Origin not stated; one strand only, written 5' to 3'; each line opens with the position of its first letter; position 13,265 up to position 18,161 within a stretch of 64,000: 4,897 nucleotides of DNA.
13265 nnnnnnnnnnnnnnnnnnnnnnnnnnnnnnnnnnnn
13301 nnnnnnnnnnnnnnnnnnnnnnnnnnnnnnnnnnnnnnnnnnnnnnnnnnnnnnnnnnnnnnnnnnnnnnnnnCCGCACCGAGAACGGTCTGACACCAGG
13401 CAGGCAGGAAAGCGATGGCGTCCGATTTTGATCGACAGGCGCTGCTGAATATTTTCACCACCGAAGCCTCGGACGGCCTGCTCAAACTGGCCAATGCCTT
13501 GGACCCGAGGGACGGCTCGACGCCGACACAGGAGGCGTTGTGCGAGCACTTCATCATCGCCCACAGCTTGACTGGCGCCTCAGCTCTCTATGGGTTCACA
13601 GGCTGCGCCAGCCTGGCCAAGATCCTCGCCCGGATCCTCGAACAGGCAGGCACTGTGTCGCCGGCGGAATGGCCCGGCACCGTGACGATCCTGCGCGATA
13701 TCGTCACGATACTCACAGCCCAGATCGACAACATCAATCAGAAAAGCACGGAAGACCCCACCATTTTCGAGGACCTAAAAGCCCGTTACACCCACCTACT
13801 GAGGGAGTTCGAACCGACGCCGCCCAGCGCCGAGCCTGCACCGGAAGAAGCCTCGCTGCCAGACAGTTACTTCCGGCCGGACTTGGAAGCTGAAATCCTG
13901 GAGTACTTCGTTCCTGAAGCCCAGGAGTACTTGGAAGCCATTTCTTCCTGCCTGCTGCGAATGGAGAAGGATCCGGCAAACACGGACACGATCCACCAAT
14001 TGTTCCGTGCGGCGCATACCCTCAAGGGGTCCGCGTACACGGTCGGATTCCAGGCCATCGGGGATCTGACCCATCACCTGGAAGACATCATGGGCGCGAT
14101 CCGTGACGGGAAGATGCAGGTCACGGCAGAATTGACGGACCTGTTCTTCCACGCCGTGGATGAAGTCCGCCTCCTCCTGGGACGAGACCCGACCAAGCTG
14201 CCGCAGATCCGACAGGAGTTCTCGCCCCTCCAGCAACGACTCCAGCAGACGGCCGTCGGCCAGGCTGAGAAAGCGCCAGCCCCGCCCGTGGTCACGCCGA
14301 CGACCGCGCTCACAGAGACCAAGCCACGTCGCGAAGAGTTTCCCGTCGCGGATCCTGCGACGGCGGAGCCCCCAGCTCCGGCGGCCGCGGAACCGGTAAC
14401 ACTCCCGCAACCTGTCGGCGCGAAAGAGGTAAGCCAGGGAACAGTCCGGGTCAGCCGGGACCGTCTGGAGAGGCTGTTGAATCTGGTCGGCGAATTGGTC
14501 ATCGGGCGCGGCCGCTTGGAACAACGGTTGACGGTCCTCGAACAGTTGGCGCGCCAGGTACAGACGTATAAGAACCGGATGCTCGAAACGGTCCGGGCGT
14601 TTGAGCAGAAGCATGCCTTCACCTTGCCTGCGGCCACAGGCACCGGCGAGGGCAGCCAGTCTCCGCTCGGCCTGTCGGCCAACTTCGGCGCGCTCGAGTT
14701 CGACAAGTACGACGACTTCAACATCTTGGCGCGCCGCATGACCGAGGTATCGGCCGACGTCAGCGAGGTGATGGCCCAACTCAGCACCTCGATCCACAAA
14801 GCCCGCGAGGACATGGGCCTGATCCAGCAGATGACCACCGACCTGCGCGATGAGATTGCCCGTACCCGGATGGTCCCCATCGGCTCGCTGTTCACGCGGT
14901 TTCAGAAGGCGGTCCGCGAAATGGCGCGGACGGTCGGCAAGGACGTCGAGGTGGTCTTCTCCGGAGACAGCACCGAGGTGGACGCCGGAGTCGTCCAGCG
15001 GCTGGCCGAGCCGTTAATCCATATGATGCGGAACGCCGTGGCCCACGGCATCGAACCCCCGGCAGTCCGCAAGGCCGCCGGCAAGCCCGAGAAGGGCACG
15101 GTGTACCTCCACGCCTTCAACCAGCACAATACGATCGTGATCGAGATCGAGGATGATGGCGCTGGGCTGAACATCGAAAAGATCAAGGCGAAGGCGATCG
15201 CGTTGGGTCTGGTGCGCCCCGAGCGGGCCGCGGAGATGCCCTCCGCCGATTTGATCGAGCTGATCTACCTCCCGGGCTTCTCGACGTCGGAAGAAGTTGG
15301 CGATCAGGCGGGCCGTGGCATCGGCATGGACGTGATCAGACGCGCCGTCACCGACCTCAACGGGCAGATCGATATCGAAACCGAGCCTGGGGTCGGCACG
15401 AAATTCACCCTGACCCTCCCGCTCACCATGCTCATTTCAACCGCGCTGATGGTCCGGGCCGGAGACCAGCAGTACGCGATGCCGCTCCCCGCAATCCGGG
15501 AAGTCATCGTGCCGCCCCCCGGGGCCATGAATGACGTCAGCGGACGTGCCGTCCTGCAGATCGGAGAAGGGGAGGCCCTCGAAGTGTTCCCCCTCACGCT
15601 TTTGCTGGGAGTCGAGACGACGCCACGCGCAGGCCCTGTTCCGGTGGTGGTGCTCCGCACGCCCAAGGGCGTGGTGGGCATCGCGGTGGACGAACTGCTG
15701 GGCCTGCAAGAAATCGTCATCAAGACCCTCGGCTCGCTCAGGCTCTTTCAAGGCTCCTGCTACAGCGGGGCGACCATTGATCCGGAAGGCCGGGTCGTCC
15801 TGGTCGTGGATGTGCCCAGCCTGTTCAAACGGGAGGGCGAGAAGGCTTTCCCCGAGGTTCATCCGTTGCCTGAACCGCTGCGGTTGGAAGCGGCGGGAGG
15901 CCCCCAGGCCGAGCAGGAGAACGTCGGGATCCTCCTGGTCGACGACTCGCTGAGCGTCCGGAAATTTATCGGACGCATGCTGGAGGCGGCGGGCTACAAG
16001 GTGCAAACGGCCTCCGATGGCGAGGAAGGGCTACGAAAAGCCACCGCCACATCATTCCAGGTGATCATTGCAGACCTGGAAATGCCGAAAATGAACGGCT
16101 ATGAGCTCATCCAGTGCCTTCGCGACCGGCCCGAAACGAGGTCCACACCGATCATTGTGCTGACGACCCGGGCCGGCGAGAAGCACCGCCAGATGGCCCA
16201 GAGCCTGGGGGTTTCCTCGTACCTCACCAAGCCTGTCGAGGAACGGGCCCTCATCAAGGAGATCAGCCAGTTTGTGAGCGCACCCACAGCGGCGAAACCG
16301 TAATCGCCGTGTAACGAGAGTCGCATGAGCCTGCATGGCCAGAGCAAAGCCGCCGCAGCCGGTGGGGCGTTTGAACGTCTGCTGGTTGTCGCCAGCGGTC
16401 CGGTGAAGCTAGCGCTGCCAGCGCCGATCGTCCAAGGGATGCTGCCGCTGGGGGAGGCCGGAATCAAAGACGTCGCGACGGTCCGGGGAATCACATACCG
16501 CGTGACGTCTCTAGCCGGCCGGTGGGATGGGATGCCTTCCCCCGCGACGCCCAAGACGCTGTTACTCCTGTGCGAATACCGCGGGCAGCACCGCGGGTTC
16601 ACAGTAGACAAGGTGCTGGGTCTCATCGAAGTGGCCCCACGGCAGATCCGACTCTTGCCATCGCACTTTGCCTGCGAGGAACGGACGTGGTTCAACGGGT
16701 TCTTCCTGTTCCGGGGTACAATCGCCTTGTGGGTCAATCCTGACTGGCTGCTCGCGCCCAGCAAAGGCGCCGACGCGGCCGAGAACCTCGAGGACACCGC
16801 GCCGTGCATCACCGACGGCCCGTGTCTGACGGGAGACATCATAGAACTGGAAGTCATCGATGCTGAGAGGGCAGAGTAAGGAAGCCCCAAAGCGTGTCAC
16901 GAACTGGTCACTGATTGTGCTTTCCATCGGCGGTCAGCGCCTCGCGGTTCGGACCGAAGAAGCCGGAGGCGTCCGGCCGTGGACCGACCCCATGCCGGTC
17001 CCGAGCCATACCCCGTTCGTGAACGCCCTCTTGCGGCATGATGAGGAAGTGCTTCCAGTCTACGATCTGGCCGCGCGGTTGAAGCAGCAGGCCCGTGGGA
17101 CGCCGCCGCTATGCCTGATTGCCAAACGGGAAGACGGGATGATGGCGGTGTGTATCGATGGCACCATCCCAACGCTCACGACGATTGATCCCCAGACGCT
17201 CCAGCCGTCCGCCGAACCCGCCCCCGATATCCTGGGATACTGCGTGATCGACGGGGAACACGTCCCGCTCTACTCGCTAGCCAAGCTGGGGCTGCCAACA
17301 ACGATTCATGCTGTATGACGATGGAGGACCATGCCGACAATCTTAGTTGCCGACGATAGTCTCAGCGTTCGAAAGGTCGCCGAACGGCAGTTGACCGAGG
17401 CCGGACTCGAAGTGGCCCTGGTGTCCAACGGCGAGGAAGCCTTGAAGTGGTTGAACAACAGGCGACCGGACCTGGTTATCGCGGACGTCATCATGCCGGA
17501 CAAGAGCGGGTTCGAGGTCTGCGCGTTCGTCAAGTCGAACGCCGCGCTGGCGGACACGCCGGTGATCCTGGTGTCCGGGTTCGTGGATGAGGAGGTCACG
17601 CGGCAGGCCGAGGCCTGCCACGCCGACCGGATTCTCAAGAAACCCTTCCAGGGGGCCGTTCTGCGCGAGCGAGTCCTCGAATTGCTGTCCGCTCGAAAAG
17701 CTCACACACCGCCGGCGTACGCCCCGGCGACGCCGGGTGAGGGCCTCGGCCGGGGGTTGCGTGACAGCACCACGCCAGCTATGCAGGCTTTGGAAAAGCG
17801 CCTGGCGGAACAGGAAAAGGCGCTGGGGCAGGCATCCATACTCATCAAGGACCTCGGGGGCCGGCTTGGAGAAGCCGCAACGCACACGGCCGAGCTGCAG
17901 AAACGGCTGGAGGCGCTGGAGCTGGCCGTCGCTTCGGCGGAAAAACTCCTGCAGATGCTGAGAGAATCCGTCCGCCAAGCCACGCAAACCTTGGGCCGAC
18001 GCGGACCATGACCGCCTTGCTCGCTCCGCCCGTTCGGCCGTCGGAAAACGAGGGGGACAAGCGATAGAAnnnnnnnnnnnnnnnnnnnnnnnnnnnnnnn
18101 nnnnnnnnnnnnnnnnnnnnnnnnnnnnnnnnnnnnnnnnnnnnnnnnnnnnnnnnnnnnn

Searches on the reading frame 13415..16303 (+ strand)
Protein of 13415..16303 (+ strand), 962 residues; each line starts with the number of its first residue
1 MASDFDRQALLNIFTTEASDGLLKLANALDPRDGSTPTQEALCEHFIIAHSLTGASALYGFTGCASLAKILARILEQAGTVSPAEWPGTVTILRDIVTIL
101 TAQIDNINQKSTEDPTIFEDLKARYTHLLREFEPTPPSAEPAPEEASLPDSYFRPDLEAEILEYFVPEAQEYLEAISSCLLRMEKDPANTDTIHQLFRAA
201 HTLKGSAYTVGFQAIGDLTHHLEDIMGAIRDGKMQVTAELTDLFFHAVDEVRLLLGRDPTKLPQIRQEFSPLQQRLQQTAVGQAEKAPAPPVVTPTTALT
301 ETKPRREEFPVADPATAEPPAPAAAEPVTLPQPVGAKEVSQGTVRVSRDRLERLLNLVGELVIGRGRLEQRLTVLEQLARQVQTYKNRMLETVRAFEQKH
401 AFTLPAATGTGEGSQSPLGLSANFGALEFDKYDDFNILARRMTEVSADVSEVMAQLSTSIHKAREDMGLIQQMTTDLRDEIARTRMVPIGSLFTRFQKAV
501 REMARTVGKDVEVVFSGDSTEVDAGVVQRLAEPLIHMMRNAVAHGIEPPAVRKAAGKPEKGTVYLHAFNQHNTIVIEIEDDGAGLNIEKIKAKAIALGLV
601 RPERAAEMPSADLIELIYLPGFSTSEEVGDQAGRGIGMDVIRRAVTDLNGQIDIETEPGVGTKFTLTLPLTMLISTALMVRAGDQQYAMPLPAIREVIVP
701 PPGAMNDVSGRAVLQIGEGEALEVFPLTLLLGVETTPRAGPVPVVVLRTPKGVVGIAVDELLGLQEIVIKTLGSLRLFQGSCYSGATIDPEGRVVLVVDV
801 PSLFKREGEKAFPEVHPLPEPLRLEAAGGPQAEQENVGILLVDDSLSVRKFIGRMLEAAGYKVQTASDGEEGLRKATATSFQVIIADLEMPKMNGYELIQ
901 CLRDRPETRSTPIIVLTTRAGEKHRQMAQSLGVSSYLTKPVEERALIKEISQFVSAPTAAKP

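Call 7: search_protein_families(library=pfam, proteins=[window:13415-16303:+])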
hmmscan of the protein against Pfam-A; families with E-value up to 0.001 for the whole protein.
window:13415-16303:+ (962 aa): 5 families
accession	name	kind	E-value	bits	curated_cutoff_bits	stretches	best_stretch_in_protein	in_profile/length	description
PF00072.30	Response_reg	-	8.2e-26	90.8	30.2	1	839-950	1-110/111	Response regulator receiver domain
PF01627.28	Hpt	-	1.1e-22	80.5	24.6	1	160-251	1-81/84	Hpt domain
PF01584.24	CheW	-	3e-20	72.7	23.5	1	677-806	2-136/138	CheW-like domain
PF02518.31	HATPase_c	-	1e-16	61.8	26.4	1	532-671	4-110/111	Histidine kinase-, DNA gyrase B-, and HSP90-like ATPase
PF02895.20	H-kinase_dim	-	1.6e-09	38.6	23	1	343-395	3-53/68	Signal transducing histidine kinase, homodimeric domain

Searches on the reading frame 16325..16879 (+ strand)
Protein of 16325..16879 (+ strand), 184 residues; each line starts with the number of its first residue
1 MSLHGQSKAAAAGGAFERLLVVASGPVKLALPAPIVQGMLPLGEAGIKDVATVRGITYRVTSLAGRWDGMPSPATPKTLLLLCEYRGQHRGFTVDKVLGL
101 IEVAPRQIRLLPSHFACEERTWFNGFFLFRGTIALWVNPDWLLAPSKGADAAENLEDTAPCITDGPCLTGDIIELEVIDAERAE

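Call 7: search_protein_families(library=pfam, proteins=[window:16325-16879:+])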
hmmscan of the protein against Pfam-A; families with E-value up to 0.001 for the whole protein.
window:16325-16879:+ (184 aa): 1 family
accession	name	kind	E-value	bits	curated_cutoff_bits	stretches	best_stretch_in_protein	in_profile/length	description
PF01584.24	CheW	-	1.1e-09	38.5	23.5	1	41-143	32-134/138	CheW-like domain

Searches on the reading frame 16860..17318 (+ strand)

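Call 7: search_protein_families(library=pfam, proteins=[window:16860-17318:+])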
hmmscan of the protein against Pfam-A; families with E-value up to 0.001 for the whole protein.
window:16860-17318:+ (152 aa): 1 family
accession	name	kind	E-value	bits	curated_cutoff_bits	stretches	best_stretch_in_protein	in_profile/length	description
PF01584.24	CheW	-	6.2e-10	39.3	23.5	1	18-143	2-133/138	CheW-like domain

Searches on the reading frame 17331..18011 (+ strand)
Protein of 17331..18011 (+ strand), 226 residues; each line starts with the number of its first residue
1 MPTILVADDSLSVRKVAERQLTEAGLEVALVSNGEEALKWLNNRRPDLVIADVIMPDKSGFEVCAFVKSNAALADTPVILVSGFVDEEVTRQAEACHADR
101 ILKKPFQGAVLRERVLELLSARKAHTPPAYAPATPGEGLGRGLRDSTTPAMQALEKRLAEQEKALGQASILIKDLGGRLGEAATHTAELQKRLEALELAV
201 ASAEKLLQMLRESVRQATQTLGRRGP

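Call 7: search_protein_families(library=pfam, proteins=[window:17331-18011:+])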
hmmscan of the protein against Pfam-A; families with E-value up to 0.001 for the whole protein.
window:17331-18011:+ (226 aa): 1 family
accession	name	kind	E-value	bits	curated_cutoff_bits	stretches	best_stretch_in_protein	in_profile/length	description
PF00072.30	Response_reg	-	9.4e-24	84.2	30.2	1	4-115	1-110/111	Response regulator receiver domain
